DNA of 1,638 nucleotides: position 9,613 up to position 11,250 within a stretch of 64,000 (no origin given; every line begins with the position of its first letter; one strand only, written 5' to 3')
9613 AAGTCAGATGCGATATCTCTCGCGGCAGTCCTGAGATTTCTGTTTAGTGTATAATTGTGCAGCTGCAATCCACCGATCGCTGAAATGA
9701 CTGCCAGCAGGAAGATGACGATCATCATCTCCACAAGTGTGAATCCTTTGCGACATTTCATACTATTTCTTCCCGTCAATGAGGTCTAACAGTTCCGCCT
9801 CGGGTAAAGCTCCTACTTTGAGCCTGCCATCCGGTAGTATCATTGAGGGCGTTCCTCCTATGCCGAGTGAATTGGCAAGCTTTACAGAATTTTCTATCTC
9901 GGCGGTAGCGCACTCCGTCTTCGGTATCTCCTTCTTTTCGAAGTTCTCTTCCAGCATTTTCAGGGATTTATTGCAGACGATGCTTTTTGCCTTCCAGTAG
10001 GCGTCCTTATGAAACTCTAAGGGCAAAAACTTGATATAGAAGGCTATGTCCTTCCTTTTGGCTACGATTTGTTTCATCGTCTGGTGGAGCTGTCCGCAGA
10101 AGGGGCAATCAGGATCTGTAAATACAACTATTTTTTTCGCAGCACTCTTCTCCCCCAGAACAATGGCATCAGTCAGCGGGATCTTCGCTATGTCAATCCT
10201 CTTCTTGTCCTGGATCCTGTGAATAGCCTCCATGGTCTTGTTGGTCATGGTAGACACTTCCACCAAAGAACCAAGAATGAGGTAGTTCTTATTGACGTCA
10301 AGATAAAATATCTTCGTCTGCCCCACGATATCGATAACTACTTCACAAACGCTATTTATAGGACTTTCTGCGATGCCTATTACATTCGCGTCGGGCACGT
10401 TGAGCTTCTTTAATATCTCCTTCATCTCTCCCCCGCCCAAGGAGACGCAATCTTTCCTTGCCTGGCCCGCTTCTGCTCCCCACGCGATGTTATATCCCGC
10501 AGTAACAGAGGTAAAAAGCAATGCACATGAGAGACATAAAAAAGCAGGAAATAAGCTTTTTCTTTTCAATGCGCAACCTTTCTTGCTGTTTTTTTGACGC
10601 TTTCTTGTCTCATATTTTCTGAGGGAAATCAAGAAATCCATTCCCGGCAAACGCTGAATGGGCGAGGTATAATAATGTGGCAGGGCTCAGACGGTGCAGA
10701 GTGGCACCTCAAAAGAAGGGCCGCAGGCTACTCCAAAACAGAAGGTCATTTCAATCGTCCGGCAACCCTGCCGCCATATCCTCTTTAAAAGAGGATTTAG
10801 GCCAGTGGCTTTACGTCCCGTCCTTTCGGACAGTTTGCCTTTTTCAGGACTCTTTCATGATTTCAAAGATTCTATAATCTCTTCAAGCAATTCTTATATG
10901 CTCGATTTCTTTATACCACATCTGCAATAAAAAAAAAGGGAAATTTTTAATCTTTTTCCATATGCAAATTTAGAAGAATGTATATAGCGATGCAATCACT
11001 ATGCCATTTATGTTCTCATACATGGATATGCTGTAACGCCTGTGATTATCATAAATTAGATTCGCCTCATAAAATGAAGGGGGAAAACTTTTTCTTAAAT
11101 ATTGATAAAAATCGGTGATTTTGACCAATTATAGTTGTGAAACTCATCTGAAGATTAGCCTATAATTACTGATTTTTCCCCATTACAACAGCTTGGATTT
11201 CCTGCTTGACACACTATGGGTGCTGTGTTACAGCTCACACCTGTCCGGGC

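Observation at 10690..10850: c-di-GMP-I riboswitch placed in front of the DsbC-like / minor-pilin / PilY1 operon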

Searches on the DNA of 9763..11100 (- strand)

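Call 5: search_rna_families(source=window, start=10500, end=11100, threshold=evalue, max_evalue=1, show_alignments=3)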
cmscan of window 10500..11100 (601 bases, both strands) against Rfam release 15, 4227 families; matches with E-value up to 1: 3.
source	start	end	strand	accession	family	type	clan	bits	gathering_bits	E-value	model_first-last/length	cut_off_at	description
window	10758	10849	-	RF01051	c-di-GMP-I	Cis-reg; riboswitch;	CL00126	80.8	35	2.4e-16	1-87/87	no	c-di-GMP-I riboswitch aptamer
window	10773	10802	-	RF03000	LOOT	Gene; sRNA;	-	18.6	46.4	0.4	2-32/121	no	LOOT RNA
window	10500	10601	+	RF02504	Atu_L1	Gene; sRNA;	-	15.4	60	0.41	70-174/174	5'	Rhizobiales sRNA Atu_L1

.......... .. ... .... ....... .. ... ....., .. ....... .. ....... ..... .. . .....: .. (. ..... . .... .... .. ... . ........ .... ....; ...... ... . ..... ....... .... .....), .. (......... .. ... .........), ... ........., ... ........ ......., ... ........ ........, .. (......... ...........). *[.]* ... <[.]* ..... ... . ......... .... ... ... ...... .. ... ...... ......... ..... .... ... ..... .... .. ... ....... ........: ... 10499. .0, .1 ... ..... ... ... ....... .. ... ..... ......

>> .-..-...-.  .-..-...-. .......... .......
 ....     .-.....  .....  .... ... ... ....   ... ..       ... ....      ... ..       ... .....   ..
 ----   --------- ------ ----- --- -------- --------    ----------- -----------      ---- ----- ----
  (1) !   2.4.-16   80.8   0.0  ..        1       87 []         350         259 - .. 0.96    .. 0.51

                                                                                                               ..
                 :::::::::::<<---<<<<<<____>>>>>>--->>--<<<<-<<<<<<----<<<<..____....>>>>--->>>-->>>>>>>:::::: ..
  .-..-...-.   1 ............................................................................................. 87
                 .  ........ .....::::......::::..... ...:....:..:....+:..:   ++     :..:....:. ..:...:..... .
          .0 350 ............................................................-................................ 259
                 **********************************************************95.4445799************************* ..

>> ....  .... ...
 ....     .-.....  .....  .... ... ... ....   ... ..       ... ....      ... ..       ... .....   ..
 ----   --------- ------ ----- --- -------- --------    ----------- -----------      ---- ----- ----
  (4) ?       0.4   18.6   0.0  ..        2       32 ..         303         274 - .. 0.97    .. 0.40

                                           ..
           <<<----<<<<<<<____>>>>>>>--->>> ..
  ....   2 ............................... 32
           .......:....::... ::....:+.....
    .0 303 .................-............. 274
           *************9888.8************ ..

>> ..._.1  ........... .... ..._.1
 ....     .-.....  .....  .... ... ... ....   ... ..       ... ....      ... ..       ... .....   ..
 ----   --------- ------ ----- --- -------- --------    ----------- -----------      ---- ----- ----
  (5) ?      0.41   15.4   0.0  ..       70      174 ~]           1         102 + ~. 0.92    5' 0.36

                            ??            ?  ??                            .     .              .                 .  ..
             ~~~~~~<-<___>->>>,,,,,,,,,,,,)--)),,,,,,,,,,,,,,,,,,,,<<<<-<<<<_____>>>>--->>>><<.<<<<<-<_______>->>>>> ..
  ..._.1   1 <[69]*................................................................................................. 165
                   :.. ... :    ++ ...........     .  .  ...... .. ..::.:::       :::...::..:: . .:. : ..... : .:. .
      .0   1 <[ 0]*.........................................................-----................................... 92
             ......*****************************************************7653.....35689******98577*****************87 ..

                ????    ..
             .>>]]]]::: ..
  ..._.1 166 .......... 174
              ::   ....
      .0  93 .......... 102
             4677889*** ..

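Call 12: search_rna_families(sources=[L001, L002, L003, L004, L005, L006, L007, L008, L009, L010, L011, L012], threshold=gathering)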
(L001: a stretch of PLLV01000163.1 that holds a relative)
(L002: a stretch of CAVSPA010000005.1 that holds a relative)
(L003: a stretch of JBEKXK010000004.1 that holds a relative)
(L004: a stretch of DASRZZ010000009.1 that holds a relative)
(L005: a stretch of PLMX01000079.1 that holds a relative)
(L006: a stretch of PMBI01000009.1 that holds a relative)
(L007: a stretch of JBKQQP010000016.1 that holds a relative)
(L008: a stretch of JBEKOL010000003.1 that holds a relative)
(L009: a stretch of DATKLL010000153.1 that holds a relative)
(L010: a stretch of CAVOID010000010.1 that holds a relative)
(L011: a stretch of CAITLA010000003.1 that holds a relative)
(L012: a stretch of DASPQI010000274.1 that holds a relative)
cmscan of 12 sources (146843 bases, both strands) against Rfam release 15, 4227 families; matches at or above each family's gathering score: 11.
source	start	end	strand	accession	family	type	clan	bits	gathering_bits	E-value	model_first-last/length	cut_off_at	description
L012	4244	4331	+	RF01051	c-di-GMP-I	Cis-reg; riboswitch;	CL00126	81.5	35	4.1e-14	1-87/87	no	c-di-GMP-I riboswitch aptamer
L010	5717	5804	+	RF01051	c-di-GMP-I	Cis-reg; riboswitch;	CL00126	81.4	35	4.3e-14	1-87/87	no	c-di-GMP-I riboswitch aptamer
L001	5718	5809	+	RF01051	c-di-GMP-I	Cis-reg; riboswitch;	CL00126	79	35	1.6e-13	1-87/87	no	c-di-GMP-I riboswitch aptamer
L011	5720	5813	+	RF01051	c-di-GMP-I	Cis-reg; riboswitch;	CL00126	76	35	8.6e-13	1-87/87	no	c-di-GMP-I riboswitch aptamer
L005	5717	5810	+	RF01051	c-di-GMP-I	Cis-reg; riboswitch;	CL00126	75.8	35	1e-12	1-87/87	no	c-di-GMP-I riboswitch aptamer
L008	5719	5812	+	RF01051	c-di-GMP-I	Cis-reg; riboswitch;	CL00126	75.7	35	1e-12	1-87/87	no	c-di-GMP-I riboswitch aptamer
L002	5717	5810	+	RF01051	c-di-GMP-I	Cis-reg; riboswitch;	CL00126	74.2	35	2.5e-12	1-87/87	no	c-di-GMP-I riboswitch aptamer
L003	5728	5821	+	RF01051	c-di-GMP-I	Cis-reg; riboswitch;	CL00126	74.2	35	2.5e-12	1-87/87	no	c-di-GMP-I riboswitch aptamer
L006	5718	5811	+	RF01051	c-di-GMP-I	Cis-reg; riboswitch;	CL00126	74.2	35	2.5e-12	1-87/87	no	c-di-GMP-I riboswitch aptamer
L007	5718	5811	+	RF01051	c-di-GMP-I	Cis-reg; riboswitch;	CL00126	74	35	2.7e-12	1-87/87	no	c-di-GMP-I riboswitch aptamer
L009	5718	5805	+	RF01051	c-di-GMP-I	Cis-reg; riboswitch;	CL00126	54.5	35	1.6e-07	1-87/87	no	c-di-GMP-I riboswitch aptamer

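Call 16: build_rna_model(alignment_id=A3, structure=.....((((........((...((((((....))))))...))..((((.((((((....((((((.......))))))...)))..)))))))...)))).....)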
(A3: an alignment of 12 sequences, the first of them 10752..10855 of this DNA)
Model R1 built from alignment A3 (12 sequences, 106 columns); structure: as given.
model positions 106; base pairs 28; branch points 1; effective number of sequences 0.93; information 0.59 bits per position. Calibrated on 0.2 Mb of random sequence (short: E-values are rough).
structure used (alignment columns):
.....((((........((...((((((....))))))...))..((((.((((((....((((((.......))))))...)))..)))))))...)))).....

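Call 17: search_with_rna_model(model_id=R1, sources=[window, L001, L002, L003, L004, L005, L006, L007, L008, L009, L010, L011, L012, L013, L014, L015, L016, L017, L018, L019, L020, L021, L022, L023, L024, L025, L026, L027, L028, L029, L030, L031, L032, L033, L034, L035, L036, L037, L038, L039, L040, L041, L042, L043, L044, L045, L046, L047, L048, L049, L050, L051, L052, L053, L054, L055, L056, L057, L058, L059, L060, L061, L062, L063, L064, L065, L066, L067, L068, L069, L070, L071, L072, L073, L074, L075, L076, L077, L078, L079, L080], max_evalue=1, make_alignment=true)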
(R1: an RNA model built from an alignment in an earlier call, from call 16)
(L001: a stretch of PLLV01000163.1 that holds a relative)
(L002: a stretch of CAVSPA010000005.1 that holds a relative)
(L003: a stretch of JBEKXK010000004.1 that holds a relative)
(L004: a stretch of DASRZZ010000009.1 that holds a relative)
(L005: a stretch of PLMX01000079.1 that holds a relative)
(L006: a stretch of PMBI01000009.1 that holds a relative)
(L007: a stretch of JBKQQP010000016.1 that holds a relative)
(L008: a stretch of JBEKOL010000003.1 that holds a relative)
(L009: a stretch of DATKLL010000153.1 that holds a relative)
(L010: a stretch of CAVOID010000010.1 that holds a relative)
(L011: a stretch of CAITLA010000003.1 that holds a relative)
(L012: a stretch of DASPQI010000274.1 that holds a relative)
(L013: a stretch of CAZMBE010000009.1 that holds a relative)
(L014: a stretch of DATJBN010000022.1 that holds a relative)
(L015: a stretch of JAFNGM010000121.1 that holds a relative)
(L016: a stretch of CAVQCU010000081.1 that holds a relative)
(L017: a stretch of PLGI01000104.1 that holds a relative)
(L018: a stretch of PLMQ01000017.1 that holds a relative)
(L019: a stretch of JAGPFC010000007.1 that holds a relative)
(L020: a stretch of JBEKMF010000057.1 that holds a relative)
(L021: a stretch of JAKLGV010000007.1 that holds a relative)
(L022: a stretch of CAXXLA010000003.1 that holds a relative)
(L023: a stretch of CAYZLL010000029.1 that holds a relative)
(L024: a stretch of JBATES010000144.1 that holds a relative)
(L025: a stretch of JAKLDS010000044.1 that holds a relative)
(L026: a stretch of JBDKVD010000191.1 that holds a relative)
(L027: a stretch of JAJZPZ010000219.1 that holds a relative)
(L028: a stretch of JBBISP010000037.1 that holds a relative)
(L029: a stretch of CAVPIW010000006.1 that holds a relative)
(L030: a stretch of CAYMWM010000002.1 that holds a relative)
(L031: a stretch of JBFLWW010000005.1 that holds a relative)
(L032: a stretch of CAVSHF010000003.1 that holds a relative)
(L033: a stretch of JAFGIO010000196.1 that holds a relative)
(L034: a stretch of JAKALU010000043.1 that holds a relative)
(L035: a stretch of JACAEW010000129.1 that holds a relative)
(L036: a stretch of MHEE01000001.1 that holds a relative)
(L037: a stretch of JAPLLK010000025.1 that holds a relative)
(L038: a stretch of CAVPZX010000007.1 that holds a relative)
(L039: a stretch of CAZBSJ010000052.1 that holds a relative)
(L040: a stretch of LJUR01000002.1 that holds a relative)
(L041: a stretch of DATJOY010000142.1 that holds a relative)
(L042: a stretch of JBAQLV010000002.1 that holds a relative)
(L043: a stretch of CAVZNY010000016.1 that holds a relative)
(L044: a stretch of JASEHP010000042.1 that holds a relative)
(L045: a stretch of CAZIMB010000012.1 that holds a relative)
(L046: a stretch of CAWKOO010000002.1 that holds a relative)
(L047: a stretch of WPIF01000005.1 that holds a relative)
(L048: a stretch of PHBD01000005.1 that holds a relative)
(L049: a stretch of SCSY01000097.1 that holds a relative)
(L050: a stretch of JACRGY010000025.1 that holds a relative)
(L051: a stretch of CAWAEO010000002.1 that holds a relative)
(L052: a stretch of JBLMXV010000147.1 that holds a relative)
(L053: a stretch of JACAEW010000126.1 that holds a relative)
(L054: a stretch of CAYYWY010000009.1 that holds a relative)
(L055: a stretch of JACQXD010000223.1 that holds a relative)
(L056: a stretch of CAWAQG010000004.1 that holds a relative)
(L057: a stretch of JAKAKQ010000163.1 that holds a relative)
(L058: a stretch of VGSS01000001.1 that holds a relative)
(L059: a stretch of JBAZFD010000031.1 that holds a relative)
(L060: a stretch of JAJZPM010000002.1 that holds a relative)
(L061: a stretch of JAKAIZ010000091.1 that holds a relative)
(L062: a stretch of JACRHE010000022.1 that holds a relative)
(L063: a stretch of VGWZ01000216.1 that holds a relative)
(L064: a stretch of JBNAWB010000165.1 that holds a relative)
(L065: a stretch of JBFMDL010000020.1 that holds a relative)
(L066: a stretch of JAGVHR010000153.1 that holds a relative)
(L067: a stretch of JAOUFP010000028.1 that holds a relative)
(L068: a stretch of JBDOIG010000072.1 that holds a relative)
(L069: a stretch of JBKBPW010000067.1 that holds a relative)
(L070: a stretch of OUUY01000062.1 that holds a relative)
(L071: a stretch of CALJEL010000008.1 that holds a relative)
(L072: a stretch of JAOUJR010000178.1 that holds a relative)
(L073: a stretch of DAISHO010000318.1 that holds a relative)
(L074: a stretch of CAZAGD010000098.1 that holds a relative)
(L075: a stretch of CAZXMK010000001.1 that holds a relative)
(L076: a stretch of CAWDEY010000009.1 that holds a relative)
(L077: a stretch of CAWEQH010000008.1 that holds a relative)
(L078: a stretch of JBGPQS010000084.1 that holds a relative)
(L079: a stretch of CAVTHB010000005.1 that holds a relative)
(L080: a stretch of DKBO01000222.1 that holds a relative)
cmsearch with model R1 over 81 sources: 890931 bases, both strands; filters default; matches with E-value up to 1: 23.
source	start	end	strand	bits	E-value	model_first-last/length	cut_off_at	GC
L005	5711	5816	+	133.9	9.3e-40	1-106/106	no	0.51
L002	5711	5816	+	132.4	2.7e-39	1-106/106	no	0.5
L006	5712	5817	+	132.4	2.7e-39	1-106/106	no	0.5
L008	5713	5818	+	132.2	3.3e-39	1-106/106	no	0.5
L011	5714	5819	+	132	3.7e-39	1-106/106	no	0.51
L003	5722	5827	+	131.8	4.5e-39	1-106/106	no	0.51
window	10752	10855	-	129.2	3.2e-38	1-106/106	no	0.5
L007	5712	5817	+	127.3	1.3e-37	1-106/106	no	0.52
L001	5712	5815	+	124.4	1.1e-36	1-106/106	no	0.49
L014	2138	2239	+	114.6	1.7e-33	1-106/106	no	0.54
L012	4238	4337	+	111.4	1.9e-32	1-106/106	no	0.45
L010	5711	5810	+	107.7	3e-31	1-106/106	no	0.46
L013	5698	5801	+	103.1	9.8e-30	1-106/106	no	0.45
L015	558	660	+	98.3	3.6e-28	1-106/106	no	0.46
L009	5713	5811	+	87.7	1e-24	1-106/106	no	0.46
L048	5621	5718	+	67.7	3.3e-18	1-106/106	no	0.6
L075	5650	5746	+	65.6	1.7e-17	1-106/106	no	0.6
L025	4713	4815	+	54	9.6e-14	1-106/106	no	0.52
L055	3412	3506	+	24.9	0.00031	1-106/106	no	0.35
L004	5730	5842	+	22.2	0.0022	1-106/106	no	0.44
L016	6079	6162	+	19.6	0.016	1-106/106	no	0.31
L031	6845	6943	+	16.6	0.15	1-106/106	no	0.31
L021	1912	1966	+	14.3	0.86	1-106/106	no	0.42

Alignment A4: 23 matches aligned to the model, 153 columns, each read 5' to 3' on its own strand. Consensus structure (alignment columns), stored with it:
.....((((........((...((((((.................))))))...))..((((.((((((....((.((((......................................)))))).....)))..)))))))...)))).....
